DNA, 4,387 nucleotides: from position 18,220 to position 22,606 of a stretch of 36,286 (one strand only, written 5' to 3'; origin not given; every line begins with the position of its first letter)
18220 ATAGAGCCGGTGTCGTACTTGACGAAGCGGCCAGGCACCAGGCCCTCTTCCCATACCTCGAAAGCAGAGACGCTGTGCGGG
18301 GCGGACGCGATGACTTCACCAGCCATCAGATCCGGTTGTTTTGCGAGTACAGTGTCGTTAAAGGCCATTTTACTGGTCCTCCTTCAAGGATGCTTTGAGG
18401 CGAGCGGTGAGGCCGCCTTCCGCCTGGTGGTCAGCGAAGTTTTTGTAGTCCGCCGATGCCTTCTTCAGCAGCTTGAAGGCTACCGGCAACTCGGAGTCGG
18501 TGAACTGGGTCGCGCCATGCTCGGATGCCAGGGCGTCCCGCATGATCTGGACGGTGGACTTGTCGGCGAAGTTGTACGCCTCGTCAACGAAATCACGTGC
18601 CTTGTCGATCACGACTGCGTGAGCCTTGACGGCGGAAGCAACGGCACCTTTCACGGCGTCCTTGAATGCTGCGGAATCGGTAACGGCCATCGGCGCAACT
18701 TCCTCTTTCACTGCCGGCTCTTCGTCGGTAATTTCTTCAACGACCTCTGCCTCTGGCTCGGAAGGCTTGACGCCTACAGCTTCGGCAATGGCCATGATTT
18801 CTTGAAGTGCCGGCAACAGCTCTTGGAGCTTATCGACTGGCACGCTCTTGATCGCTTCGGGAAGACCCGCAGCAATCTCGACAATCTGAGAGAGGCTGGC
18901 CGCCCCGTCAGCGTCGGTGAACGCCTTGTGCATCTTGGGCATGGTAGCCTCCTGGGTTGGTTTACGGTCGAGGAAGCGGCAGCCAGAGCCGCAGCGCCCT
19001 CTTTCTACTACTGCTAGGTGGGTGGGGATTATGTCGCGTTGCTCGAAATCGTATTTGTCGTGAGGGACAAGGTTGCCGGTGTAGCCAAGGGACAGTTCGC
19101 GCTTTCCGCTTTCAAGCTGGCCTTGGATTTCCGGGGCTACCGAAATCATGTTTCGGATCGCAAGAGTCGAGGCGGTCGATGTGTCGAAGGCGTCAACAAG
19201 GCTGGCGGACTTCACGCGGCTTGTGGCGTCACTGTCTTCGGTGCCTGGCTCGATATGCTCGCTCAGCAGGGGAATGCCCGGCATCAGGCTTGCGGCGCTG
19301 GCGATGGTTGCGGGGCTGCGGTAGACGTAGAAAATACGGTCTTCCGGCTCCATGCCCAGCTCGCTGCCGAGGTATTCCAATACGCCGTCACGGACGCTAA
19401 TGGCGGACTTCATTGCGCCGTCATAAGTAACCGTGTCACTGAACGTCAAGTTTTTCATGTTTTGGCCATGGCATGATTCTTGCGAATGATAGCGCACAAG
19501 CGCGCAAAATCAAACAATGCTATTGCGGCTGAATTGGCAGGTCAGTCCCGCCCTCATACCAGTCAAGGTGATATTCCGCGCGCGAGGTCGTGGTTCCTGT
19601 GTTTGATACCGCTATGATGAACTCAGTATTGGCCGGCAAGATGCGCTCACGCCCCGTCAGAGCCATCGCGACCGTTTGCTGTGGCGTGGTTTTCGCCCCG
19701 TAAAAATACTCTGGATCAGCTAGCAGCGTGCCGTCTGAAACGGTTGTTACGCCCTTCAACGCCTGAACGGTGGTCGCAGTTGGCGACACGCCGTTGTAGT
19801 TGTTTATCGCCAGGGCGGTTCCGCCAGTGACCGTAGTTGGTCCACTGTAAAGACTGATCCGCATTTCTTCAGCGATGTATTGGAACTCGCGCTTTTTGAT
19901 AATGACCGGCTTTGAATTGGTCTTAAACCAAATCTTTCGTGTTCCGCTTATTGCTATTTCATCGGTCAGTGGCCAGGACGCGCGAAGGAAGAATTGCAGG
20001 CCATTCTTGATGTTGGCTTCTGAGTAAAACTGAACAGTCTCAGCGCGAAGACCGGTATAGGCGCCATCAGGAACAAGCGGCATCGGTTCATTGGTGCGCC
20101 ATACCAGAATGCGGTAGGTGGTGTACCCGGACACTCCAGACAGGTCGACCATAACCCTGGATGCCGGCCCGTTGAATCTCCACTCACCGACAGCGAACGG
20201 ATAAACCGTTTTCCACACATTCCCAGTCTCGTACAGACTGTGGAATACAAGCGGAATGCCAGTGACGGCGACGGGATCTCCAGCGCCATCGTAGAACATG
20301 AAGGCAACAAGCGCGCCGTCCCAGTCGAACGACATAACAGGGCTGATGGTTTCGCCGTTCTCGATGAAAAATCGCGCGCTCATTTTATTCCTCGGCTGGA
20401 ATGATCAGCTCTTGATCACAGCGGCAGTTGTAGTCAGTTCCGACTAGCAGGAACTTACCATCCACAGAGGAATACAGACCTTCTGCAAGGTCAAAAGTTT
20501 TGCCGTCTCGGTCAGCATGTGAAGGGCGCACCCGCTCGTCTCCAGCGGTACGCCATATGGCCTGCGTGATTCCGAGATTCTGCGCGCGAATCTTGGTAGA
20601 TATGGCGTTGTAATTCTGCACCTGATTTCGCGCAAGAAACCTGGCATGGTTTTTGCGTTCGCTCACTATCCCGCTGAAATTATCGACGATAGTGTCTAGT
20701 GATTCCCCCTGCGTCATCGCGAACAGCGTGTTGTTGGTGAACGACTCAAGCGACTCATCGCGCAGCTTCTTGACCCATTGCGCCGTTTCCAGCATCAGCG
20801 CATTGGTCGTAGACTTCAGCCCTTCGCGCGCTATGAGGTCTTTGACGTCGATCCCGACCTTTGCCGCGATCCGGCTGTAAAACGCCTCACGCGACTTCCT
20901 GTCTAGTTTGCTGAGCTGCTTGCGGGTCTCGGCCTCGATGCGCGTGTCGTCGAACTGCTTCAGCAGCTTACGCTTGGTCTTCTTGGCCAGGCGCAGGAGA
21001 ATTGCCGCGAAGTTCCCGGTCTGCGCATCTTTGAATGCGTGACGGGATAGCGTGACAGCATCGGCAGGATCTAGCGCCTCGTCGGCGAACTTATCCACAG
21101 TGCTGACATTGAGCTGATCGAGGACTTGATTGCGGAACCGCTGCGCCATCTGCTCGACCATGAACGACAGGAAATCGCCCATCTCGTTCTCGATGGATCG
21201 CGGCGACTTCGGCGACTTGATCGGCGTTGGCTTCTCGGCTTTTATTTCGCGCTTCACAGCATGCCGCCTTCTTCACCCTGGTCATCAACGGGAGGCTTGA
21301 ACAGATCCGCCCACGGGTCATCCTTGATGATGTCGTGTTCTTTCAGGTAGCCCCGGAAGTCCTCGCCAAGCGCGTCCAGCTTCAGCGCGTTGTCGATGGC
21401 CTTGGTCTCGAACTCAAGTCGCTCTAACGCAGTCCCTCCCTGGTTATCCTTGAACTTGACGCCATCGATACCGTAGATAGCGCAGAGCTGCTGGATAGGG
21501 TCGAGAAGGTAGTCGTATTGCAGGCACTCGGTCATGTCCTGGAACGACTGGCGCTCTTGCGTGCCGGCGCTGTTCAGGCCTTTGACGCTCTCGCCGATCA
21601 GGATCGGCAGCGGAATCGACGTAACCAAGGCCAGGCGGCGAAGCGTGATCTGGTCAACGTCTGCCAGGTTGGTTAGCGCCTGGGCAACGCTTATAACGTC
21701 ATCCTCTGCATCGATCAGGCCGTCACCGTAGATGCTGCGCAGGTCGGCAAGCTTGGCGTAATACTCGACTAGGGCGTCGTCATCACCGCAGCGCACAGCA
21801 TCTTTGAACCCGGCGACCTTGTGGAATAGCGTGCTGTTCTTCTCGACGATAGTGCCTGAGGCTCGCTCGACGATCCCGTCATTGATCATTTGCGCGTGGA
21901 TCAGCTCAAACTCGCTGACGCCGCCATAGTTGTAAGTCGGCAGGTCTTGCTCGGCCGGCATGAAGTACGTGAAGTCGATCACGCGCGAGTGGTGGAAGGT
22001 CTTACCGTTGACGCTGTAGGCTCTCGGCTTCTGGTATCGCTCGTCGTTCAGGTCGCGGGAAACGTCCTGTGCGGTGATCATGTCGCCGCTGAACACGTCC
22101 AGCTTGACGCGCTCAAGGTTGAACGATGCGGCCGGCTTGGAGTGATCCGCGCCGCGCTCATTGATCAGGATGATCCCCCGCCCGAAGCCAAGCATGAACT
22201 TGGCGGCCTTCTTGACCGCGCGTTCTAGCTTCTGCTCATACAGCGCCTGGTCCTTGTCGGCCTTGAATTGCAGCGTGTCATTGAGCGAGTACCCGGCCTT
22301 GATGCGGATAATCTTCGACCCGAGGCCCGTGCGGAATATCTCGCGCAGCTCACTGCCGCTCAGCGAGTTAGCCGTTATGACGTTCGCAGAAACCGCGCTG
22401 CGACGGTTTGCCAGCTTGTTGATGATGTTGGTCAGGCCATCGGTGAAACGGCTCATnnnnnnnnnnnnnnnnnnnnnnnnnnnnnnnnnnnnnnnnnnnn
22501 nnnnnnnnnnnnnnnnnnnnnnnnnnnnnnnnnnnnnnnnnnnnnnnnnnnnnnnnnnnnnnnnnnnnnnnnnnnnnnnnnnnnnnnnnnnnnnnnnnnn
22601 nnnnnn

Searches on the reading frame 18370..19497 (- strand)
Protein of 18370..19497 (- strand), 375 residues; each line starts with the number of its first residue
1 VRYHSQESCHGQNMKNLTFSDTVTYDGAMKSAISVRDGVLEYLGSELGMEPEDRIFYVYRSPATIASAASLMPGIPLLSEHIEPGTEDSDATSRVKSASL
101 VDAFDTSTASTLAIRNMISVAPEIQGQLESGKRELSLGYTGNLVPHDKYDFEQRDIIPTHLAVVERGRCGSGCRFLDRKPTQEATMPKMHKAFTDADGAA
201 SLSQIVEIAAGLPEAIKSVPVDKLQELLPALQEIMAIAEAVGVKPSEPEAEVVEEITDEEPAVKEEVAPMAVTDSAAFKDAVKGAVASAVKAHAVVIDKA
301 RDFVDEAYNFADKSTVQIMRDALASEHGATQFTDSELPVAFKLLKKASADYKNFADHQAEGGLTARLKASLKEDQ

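Call 66: search_protein_families(library=phrogs, proteins=[window:18370-19497:-], max_evalue=0.00001)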
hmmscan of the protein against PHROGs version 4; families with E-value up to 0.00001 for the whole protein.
window:18370-19497:- (375 aa): 7 families
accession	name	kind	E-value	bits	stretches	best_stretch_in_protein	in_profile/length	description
phrog_530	-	head and packaging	2.2e-32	113.7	1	27-361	39-355/390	head maturation protease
phrog_12864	-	head and packaging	1e-20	75.3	1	35-290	56-291/468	head maturation protease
phrog_2229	-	head and packaging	7.2e-16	59.5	1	45-276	48-290/428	head maturation protease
phrog_16985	-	unknown function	1.7e-15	58.1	1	36-265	30-259/436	-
phrog_3778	-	head and packaging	2.2e-15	57.6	1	37-306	177-448/593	head maturation protease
phrog_1961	-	unknown function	2.7e-10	41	1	126-203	123-203/417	-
phrog_30637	-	unknown function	7.7e-06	25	0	46-293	772-1035/1119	-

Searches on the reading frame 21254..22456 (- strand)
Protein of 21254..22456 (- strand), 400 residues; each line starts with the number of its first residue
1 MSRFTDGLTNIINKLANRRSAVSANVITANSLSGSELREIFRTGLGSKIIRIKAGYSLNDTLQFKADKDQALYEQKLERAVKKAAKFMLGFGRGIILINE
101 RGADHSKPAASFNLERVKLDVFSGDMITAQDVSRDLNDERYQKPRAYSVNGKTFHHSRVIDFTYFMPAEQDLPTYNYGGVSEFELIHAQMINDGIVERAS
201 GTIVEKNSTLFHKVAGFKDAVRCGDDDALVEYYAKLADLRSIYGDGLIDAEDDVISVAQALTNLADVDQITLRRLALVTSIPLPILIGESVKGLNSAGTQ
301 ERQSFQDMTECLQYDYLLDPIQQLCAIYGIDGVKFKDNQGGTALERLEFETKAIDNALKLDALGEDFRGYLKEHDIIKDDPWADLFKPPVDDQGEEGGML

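Call 66: search_protein_families(library=phrogs, proteins=[window:21254-22456:-], max_evalue=0.00001)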
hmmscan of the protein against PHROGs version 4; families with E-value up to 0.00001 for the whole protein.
window:21254-22456:- (400 aa): 3 families
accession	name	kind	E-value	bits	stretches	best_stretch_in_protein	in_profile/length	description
phrog_146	-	head and packaging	2.3e-42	146.7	1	5-327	24-367/587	portal protein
phrog_15528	-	head and packaging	1.5e-10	41.2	1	136-324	183-379/794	portal protein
phrog_4660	-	head and packaging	2.4e-07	30.5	1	126-320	224-413/765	minor head protein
